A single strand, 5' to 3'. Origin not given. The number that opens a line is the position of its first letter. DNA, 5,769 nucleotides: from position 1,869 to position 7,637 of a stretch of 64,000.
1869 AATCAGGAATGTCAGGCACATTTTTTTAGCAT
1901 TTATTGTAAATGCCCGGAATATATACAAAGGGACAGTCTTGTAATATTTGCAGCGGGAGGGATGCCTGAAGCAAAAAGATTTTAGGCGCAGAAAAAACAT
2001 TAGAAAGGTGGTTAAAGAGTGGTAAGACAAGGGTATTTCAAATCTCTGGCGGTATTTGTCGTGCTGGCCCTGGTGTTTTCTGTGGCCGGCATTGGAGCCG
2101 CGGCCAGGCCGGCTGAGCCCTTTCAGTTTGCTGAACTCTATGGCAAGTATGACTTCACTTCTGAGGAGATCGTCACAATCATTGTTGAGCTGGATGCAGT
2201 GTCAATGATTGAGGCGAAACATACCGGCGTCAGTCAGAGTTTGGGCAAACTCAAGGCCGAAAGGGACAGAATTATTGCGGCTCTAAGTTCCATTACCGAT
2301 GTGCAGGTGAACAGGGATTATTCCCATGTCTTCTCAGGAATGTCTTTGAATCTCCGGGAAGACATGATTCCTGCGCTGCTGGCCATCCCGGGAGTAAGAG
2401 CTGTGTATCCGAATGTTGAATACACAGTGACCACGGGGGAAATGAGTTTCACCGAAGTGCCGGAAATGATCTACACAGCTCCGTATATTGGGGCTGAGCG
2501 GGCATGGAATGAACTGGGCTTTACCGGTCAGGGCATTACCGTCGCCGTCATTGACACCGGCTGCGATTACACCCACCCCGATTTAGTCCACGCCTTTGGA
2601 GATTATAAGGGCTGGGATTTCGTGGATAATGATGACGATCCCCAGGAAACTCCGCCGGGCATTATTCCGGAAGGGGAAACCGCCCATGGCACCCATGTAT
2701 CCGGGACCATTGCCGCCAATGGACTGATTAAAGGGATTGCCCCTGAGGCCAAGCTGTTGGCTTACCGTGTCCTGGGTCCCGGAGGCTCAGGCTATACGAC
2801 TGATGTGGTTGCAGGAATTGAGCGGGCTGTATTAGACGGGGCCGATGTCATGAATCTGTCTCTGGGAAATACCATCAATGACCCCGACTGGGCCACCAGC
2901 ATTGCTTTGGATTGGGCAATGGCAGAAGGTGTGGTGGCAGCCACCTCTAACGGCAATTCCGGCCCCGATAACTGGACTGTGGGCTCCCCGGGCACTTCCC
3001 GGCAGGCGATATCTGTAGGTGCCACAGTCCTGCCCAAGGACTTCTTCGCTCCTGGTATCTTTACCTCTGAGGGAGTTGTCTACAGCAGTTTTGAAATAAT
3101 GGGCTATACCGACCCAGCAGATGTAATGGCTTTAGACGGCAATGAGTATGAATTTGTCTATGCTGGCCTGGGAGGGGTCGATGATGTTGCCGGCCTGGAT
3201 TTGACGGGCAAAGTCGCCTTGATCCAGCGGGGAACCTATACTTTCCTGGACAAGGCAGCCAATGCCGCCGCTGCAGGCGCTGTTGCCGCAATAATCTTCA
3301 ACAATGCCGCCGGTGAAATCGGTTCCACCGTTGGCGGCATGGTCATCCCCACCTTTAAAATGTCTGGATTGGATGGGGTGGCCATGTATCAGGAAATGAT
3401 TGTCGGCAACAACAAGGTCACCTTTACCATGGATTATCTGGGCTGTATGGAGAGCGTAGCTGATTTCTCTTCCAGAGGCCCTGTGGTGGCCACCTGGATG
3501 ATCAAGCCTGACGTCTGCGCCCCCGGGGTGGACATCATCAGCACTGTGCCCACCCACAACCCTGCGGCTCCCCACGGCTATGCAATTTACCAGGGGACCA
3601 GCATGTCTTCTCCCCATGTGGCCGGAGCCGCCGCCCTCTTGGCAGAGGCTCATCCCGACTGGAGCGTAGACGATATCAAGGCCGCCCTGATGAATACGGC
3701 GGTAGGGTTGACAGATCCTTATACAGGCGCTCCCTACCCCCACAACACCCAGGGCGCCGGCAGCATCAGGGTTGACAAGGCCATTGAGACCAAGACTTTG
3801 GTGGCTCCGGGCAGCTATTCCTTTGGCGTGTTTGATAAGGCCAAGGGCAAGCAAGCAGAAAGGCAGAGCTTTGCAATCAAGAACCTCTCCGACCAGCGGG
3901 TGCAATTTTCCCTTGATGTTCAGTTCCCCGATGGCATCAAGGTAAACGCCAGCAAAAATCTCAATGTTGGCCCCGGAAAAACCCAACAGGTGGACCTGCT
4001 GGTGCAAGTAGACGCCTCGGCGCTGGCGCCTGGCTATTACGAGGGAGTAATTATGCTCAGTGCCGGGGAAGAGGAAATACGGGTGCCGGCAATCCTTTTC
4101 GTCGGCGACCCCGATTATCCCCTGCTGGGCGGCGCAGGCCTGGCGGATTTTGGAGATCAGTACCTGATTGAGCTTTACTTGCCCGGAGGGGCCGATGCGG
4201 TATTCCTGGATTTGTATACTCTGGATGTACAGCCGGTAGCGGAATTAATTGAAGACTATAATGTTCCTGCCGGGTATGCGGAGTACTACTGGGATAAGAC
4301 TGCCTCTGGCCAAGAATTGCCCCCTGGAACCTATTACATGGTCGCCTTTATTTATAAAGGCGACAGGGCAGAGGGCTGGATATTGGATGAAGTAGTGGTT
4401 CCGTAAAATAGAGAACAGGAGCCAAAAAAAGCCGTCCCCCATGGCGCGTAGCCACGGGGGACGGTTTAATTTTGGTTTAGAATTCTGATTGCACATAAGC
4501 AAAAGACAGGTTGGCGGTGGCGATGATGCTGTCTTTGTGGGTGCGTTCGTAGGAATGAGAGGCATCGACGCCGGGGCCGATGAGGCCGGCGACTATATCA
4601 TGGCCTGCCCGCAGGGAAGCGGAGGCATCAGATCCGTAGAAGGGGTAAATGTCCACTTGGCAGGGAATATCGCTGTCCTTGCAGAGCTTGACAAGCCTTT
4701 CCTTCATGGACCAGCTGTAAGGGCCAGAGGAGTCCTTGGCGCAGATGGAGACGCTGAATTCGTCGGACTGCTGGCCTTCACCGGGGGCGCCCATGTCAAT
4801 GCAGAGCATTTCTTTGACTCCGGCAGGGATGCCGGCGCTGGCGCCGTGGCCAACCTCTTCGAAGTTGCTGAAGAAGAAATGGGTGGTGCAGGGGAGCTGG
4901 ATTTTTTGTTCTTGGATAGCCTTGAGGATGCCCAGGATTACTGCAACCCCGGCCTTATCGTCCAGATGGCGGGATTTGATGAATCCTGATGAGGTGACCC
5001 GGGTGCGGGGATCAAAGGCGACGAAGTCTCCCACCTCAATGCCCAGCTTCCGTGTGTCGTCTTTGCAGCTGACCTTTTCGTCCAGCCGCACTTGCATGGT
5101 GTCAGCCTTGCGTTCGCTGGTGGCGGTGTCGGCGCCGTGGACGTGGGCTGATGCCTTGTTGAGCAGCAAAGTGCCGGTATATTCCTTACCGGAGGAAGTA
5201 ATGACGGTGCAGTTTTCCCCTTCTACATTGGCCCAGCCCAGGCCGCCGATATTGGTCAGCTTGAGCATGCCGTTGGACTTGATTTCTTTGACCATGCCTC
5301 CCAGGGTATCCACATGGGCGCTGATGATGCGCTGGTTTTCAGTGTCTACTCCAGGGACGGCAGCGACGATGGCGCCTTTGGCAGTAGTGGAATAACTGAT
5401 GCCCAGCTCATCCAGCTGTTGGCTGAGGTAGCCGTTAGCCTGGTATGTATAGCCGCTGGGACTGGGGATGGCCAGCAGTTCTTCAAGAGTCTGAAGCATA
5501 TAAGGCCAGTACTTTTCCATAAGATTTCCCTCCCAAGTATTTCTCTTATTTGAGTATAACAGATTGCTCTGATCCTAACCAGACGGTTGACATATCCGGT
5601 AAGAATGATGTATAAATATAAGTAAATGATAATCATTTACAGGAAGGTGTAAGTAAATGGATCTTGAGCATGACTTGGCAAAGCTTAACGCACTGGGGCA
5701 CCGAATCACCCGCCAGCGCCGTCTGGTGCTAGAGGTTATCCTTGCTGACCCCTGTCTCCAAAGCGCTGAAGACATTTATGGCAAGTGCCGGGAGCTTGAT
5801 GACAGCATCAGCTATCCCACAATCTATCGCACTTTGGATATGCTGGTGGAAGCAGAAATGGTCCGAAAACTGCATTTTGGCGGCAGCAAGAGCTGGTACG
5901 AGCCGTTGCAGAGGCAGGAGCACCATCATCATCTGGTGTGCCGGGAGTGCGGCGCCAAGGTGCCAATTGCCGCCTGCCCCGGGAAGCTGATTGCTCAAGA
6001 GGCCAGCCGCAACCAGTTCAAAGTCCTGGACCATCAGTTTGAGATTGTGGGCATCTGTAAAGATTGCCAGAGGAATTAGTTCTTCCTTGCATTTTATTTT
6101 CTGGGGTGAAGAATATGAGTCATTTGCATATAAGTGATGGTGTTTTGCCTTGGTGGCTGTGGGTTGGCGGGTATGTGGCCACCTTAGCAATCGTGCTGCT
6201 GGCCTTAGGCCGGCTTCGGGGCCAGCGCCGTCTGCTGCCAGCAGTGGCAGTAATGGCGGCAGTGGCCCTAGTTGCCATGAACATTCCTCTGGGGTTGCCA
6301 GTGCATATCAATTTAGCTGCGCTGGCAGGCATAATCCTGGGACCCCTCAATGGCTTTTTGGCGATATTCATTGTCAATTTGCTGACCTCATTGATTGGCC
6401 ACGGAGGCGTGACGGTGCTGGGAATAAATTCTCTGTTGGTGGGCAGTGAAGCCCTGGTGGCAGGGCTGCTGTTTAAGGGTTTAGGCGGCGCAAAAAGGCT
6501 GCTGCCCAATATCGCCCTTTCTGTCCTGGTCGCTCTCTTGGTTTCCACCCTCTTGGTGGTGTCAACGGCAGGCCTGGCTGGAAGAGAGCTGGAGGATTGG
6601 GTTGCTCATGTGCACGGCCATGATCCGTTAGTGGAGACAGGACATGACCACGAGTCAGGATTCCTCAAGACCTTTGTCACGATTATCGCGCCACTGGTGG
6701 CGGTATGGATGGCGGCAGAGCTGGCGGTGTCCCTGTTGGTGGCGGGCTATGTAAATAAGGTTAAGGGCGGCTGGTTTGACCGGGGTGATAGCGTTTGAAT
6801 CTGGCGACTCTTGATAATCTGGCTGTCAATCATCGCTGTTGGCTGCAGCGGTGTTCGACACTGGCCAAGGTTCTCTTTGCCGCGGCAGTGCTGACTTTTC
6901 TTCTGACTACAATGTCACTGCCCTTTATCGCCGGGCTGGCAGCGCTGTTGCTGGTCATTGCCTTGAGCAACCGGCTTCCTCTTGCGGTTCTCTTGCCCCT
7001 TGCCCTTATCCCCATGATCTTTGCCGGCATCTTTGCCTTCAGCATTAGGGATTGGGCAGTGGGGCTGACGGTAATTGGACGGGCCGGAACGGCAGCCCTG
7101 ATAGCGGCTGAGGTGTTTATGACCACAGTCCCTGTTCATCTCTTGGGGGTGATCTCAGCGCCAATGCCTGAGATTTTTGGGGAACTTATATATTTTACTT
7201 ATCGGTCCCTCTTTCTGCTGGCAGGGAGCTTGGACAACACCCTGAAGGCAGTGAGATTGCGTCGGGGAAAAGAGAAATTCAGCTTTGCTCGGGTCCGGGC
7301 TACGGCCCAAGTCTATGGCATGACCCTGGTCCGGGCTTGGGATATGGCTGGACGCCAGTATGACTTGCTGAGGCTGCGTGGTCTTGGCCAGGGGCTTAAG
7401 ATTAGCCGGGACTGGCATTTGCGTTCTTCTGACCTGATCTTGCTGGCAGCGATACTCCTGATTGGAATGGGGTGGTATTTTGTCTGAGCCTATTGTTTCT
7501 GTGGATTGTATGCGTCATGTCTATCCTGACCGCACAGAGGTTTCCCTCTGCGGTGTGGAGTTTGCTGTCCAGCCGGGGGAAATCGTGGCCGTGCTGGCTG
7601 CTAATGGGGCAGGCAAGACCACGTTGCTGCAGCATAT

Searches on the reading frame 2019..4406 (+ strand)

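Call 91: search_protein_families(library=pfam, proteins=[window:2019-4406:+], max_evalue=0.001)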
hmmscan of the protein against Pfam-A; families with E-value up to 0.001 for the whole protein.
window:2019-4406:+ (795 aa): 3 families
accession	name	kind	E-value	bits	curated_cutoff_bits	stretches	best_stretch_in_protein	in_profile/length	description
PF00082.27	Peptidase_S8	-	2.2e-61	208.1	21.8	1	170-581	1-288/288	Subtilase family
PF02225.27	PA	-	4e-14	52.9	23.9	1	388-445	16-84/95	PA domain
PF05922.21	Inhibitor_I9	-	0.00025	22.1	21.2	1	91-136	35-80/82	Peptidase inhibitor I9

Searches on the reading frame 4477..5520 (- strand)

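Call 91: search_protein_families(library=pfam, proteins=[window:4477-5520:-], max_evalue=0.001)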
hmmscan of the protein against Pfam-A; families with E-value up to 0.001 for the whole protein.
window:4477-5520:- (347 aa): 2 families
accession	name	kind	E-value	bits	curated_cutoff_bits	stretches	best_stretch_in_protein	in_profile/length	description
PF05343.19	Peptidase_M42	-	9.9e-79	264.9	23.2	1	49-338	1-292/292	M42 glutamyl aminopeptidase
PF01546.33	Peptidase_M20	-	8.3e-07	29.5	24.6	1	177-338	24-199/206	Peptidase family M20/M25/M40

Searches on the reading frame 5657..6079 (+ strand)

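Call 91: search_protein_families(library=pfam, proteins=[window:5657-6079:+], max_evalue=0.001)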
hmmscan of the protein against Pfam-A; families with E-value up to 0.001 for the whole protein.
window:5657-6079:+ (140 aa): 1 family
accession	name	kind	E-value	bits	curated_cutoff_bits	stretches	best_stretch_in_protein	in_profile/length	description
PF01475.25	FUR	-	1.7e-25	89.9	23.1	1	14-130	3-120/121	Ferric uptake regulator family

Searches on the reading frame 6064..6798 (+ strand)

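Call 3: search_protein_families(library=pfam, proteins=[window:6064-6798:+])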
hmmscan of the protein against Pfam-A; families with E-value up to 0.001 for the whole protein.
window:6064-6798:+ (244 aa): 1 family
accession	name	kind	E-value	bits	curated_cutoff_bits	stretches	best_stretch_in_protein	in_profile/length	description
PF01891.21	CbiM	-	2.4e-28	99.8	23.1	1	22-234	1-202/205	Cobalt uptake substrate-specific transmembrane region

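Call 4: search_protein_families(library=ncbifam, proteins=[window:6064-6798:+])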
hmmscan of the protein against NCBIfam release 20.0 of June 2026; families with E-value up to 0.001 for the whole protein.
window:6064-6798:+ (244 aa): 10 families
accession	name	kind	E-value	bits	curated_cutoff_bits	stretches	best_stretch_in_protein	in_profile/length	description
NF004909.0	PRK06265.2-5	equivalog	3e-16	60.1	172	1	21-180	1-161/196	cobalt transporter CbiM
NF004906.0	PRK06265.2-1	equivalog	7.1e-15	55.5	205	1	21-141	1-127/212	cobalt transporter CbiM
NF004907.0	PRK06265.2-2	subfamily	8.7e-14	51.6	200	1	16-165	16-171/221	cobalt transporter CbiM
NF004905.0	PRK06265.1-5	equivalog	1.6e-13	51.3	173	1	21-177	1-161/205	cobalt transporter CbiM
NF004903.0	PRK06265.1-3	equivalog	6.5e-12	45.3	193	1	21-170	2-148/211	cobalt transporter CbiM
NF004908.0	PRK06265.2-3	equivalog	5.6e-10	39.5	205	1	21-141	1-122/211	cobalt transporter CbiM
NF004904.0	PRK06265.1-4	equivalog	2e-07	30.9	172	1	21-140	1-121/206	cobalt transporter CbiM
NF008873.0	PRK11909.1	equivalog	9.9e-06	25.5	225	1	21-129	1-116/230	cobalt transporter CbiM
NF006184.0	PRK08319.1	equivalog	7.5e-05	22.3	180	1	21-164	1-151/224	energy-coupling factor ABC transporter permease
TIGR04518.1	ECF_S_folT_fam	subfamily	0.0002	21.2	60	1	85-168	40-122/163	folate family ECF transporter S component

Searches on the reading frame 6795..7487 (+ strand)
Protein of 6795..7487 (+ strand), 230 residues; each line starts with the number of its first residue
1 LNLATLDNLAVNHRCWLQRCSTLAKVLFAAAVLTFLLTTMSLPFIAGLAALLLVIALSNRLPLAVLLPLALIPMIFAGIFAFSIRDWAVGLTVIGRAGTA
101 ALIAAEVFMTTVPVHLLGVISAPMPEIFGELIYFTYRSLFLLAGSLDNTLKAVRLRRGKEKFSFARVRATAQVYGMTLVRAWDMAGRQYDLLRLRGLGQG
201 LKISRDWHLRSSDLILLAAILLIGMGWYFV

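Call 3: search_protein_families(library=pfam, proteins=[window:6795-7487:+])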
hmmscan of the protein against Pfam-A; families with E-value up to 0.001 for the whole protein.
window:6795-7487:+ (230 aa): 1 family
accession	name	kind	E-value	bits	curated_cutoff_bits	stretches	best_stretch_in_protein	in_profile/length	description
PF02361.21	CbiQ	-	2.4e-11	44.1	25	1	27-197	34-208/216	Cobalt transport protein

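Call 4: search_protein_families(library=ncbifam, proteins=[window:6795-7487:+])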
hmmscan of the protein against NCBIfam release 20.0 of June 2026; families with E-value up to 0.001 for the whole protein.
window:6795-7487:+ (230 aa): 1 family
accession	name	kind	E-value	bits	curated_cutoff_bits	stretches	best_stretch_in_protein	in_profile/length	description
TIGR02454.1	ECF_T_CbiQ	equivalog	1.2e-14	54.6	111.8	1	24-190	5-195/200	cobalt ECF transporter T component CbiQ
